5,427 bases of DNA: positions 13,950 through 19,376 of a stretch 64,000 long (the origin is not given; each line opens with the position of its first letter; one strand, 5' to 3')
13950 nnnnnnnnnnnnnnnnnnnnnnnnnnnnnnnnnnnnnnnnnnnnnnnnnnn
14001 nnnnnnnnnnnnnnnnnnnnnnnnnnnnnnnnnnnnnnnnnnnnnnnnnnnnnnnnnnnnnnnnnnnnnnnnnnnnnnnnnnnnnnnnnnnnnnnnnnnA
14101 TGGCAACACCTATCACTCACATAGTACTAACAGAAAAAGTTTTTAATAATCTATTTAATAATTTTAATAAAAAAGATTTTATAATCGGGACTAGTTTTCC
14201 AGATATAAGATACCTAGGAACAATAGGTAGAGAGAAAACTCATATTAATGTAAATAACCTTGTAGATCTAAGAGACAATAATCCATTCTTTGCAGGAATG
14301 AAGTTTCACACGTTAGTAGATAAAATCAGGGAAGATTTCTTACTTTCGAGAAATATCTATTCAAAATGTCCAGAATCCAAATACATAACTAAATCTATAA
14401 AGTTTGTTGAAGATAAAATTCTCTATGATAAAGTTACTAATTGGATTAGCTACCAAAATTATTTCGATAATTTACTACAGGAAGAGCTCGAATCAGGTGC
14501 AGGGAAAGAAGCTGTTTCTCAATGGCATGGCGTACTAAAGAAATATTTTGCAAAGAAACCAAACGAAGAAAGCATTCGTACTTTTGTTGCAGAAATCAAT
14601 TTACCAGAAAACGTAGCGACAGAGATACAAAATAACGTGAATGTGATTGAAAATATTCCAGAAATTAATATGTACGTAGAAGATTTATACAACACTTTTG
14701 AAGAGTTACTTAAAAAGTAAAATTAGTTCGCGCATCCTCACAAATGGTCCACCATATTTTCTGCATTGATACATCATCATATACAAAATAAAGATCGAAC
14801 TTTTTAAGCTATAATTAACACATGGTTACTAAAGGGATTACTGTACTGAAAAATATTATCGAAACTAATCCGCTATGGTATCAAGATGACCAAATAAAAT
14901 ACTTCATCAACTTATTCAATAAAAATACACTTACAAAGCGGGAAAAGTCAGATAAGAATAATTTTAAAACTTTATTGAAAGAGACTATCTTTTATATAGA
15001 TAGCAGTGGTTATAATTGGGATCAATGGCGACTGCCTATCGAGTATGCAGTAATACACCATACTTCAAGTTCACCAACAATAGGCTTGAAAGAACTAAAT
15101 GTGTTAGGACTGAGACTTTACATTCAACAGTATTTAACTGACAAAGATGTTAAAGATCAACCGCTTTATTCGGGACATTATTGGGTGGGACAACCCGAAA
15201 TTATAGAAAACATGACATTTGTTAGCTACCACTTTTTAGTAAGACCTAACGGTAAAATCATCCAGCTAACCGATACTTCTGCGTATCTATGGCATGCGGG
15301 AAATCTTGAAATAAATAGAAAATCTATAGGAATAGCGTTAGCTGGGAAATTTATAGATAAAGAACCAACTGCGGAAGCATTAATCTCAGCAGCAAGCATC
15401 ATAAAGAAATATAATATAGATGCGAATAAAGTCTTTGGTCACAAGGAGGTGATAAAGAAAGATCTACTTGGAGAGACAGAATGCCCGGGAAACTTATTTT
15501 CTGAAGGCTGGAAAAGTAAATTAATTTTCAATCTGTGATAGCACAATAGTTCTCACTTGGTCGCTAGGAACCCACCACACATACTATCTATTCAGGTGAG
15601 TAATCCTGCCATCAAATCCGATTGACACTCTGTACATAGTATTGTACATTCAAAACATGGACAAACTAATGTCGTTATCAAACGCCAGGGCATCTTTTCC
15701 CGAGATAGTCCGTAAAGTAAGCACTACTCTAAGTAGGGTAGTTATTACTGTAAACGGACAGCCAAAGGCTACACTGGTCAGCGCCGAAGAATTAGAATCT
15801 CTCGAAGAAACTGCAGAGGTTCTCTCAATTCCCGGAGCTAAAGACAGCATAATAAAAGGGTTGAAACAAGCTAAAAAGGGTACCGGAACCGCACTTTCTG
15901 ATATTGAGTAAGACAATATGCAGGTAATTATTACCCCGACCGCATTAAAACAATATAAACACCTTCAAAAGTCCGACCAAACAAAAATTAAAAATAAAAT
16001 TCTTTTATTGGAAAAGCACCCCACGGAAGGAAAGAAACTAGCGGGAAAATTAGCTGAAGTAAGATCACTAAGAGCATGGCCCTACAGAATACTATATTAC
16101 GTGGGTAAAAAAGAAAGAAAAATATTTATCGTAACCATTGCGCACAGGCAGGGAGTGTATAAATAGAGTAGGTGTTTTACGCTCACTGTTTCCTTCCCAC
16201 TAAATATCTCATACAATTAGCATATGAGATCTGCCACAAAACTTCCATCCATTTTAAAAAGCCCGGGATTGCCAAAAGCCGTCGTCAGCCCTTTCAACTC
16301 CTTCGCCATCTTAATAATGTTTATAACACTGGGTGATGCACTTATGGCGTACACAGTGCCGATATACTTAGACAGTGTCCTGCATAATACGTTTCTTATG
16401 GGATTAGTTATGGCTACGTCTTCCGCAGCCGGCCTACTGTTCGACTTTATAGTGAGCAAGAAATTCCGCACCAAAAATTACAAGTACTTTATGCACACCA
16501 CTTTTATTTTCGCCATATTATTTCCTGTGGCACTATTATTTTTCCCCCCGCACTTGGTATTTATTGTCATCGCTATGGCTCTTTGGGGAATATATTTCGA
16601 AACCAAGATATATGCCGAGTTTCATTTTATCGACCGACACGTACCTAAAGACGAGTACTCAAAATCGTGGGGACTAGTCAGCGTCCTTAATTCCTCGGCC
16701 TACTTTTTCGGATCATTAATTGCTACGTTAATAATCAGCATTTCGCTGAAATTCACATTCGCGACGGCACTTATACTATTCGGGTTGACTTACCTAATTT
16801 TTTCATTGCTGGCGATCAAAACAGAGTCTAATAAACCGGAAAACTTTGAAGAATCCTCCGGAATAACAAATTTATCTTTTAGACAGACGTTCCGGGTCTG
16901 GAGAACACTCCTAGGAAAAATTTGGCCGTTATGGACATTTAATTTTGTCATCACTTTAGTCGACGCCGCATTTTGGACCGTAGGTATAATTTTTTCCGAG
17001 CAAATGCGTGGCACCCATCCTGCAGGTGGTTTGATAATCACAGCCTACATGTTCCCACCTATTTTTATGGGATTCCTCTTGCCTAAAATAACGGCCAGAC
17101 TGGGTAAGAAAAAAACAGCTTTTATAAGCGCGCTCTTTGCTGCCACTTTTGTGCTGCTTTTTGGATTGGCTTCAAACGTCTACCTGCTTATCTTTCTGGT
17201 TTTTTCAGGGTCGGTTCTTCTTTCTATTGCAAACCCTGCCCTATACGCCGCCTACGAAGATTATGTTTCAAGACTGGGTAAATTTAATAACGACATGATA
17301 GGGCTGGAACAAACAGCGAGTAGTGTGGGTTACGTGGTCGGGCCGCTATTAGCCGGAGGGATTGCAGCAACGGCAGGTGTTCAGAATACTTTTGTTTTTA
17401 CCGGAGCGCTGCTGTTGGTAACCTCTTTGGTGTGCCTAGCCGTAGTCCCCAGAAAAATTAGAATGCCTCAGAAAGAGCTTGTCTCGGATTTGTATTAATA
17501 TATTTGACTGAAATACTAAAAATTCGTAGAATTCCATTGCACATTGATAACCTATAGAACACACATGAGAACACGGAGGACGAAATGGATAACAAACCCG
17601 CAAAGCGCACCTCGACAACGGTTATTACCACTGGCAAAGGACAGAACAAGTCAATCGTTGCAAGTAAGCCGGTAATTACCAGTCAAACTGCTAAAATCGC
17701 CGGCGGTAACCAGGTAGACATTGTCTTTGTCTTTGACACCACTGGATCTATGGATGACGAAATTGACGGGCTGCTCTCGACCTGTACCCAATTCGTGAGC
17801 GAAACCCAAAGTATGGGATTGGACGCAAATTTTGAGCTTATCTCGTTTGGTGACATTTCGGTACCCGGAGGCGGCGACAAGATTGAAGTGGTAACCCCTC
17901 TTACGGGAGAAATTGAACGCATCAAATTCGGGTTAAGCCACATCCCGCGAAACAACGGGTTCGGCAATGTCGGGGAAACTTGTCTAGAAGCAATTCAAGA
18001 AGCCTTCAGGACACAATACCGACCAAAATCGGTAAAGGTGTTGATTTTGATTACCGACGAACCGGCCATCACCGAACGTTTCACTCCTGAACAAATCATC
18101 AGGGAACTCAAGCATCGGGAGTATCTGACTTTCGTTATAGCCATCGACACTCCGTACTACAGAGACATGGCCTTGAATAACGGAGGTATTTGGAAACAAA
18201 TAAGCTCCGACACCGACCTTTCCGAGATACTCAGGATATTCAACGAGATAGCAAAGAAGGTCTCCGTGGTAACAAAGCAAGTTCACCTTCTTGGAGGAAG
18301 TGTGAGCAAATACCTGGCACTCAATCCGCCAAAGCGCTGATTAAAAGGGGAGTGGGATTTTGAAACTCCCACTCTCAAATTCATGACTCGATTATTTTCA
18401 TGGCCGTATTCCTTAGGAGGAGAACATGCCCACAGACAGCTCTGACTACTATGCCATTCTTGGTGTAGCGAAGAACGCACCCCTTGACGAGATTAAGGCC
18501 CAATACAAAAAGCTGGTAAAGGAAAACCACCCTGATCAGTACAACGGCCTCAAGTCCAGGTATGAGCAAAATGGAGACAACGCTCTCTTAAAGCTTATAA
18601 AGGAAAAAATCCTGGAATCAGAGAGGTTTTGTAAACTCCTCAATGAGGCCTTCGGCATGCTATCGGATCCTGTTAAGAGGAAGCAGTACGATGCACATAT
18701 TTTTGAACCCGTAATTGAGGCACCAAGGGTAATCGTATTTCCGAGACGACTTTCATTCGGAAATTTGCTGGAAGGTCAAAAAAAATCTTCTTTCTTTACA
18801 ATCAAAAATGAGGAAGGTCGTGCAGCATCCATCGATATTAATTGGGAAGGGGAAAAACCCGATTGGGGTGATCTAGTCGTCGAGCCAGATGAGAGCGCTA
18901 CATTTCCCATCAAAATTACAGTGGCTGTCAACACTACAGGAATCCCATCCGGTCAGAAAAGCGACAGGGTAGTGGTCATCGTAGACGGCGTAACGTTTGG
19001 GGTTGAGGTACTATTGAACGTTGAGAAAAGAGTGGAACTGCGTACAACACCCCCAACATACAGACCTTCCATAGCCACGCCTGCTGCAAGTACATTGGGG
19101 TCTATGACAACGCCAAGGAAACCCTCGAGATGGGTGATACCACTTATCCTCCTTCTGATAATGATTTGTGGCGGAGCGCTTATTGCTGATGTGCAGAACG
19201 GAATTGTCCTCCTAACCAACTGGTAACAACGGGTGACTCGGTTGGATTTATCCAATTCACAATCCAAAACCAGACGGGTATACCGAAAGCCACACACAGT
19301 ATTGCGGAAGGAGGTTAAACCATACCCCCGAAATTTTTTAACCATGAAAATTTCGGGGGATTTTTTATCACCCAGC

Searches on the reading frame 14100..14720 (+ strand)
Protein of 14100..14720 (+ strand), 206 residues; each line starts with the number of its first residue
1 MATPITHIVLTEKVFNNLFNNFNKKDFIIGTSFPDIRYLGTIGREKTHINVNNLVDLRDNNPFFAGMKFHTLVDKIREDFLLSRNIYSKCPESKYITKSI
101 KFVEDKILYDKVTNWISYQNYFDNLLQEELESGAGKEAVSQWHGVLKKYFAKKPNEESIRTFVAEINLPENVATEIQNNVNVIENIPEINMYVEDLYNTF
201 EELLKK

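Call 7: search_protein_families(library=pfam, proteins=[window:14100-14720:+], max_evalue=0.01)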
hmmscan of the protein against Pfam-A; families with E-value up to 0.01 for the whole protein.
window:14100-14720:+ (206 aa): 1 family
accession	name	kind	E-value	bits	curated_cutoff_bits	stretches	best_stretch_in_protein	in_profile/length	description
PF00882.24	Zn_dep_PLPC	-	0.0018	18.7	26.8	1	6-50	1-43/167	Zinc dependent phospholipase C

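Call 17: find_encoding_contigs(protein=window:14100-14720:+, flank=3000, max_places=10)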
Protein window:14100-14720:+ (206 aa): 23 contigs read that carry it; 3 places shown.
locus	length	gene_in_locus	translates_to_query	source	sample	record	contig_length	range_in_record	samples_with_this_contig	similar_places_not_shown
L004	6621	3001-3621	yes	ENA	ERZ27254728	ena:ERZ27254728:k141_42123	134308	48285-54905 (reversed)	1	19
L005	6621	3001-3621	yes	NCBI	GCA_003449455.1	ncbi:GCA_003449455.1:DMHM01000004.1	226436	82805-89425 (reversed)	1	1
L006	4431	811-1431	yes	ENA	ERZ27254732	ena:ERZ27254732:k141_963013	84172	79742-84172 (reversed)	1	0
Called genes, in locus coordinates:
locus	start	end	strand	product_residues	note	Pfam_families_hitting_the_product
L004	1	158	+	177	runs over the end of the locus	PF02834:LigT_PEase (faint)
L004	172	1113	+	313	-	PF01073:3Beta_HSD, PF01370:Epimerase, PF02719:Polysacc_synt_2 (faint), PF04321:RmlD_sub_bind, PF07993:NAD_binding_4 (faint), PF16363:GDP_Man_Dehyd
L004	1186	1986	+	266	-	-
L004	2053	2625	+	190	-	-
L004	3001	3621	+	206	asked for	-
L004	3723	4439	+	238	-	PF01510:Amidase_2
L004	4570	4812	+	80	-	PF02604:PhdYeFM_antitox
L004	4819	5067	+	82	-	PF05016:ParE_toxin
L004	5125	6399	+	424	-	PF07690:MFS_1, PF03092:BT1 (weak)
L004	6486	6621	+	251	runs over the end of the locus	PF00092:VWA, PF25106:VWA_4 (weak)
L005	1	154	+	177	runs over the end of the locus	PF02834:LigT_PEase (faint)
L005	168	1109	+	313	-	PF01073:3Beta_HSD, PF01370:Epimerase, PF02719:Polysacc_synt_2 (faint), PF04321:RmlD_sub_bind, PF07993:NAD_binding_4 (faint), PF16363:GDP_Man_Dehyd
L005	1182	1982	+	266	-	-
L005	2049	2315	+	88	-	-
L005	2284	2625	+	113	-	-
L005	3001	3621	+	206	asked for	-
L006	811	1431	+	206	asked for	-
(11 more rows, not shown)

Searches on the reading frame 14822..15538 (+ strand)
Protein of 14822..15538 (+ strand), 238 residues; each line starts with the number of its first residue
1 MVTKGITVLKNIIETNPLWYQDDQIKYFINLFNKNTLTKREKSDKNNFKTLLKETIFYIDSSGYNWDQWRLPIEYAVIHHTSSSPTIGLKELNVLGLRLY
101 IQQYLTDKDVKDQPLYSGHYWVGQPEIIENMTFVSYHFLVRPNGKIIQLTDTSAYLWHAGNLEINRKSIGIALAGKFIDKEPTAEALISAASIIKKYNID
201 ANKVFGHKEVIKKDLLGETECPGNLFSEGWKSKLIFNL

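Call 7: search_protein_families(library=pfam, proteins=[window:14822-15538:+], max_evalue=0.01)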
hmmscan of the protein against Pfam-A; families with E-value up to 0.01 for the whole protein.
window:14822-15538:+ (238 aa): 1 family
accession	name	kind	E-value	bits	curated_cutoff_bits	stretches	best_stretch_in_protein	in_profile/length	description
PF01510.30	Amidase_2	-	1.2e-20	74.7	26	1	71-224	3-131/131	N-acetylmuramoyl-L-alanine amidase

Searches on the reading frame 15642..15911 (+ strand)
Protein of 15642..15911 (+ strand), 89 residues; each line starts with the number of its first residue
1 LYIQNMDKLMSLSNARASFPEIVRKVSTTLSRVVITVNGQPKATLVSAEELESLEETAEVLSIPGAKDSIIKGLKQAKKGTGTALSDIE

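Call 60: search_protein_families(library=pfam, proteins=[window:15642-15911:+], max_evalue=0.01)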
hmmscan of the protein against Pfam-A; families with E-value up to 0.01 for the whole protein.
window:15642-15911:+ (89 aa): 1 family
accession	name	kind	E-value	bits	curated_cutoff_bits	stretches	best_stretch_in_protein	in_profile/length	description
PF02604.26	PhdYeFM_antitox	-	1.4e-15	57.3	29.8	1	11-78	5-72/74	Antitoxin Phd_YefM, type II toxin-antitoxin system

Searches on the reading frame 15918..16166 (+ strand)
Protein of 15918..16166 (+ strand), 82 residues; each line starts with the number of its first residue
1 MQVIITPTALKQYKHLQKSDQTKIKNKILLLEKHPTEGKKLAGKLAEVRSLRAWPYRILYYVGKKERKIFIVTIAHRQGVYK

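Call 60: search_protein_families(library=pfam, proteins=[window:15918-16166:+], max_evalue=0.01)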
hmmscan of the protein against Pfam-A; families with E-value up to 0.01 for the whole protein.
window:15918-16166:+ (82 aa): 2 families
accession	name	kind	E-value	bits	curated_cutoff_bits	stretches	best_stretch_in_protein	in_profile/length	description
PF05016.21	ParE_toxin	-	3.2e-10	40.9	23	1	3-80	1-88/89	ParE toxin of type II toxin-antitoxin system, parDE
PF15781.12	ParE-like_toxin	-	7.7e-05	23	28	1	3-81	1-83/87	ParE-like toxin of type II bacterial toxin-antitoxin system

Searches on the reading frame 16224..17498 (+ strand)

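Call 7: search_protein_families(library=pfam, proteins=[window:16224-17498:+], max_evalue=0.01)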
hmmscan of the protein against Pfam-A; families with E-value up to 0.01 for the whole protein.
window:16224-17498:+ (424 aa): 2 families
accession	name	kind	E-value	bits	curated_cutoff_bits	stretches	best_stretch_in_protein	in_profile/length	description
PF07690.21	MFS_1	-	2.5e-25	89.6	33.4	2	238-411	3-177/347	Major Facilitator Superfamily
PF03092.22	BT1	-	1.2e-05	24.7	22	1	299-417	62-184/432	BT1 family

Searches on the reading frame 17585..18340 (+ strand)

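Call 60: search_protein_families(library=pfam, proteins=[window:17585-18340:+], max_evalue=0.01)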
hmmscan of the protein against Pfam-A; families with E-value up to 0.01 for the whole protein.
window:17585-18340:+ (251 aa): 3 families
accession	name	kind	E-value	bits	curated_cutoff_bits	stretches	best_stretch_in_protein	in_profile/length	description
PF00092.34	VWA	-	3.5e-11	44.1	23.8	1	45-194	1-146/174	von Willebrand factor type A domain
PF25106.1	VWA_4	-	3.2e-07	30.5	27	1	46-187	2-132/169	von Willebrand factor A domain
PF13519.12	VWA_2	-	0.00026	22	27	1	46-159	1-106/107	von Willebrand factor type A domain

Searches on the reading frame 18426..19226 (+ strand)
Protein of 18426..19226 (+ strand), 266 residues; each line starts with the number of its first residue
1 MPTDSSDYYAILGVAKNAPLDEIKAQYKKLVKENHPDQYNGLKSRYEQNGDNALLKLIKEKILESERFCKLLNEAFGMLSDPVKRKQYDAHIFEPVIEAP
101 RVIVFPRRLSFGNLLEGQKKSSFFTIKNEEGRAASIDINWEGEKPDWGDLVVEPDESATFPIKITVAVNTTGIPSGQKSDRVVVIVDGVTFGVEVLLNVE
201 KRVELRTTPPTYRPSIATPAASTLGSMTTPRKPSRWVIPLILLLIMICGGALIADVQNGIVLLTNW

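Call 60: search_protein_families(library=pfam, proteins=[window:18426-19226:+], max_evalue=0.01)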
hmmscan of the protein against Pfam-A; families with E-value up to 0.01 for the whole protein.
window:18426-19226:+ (266 aa): 1 family
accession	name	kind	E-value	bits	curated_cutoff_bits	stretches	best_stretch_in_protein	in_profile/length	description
PF00226.36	DnaJ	-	1.1e-15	57.9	27.8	2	7-43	1-37/63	DnaJ domain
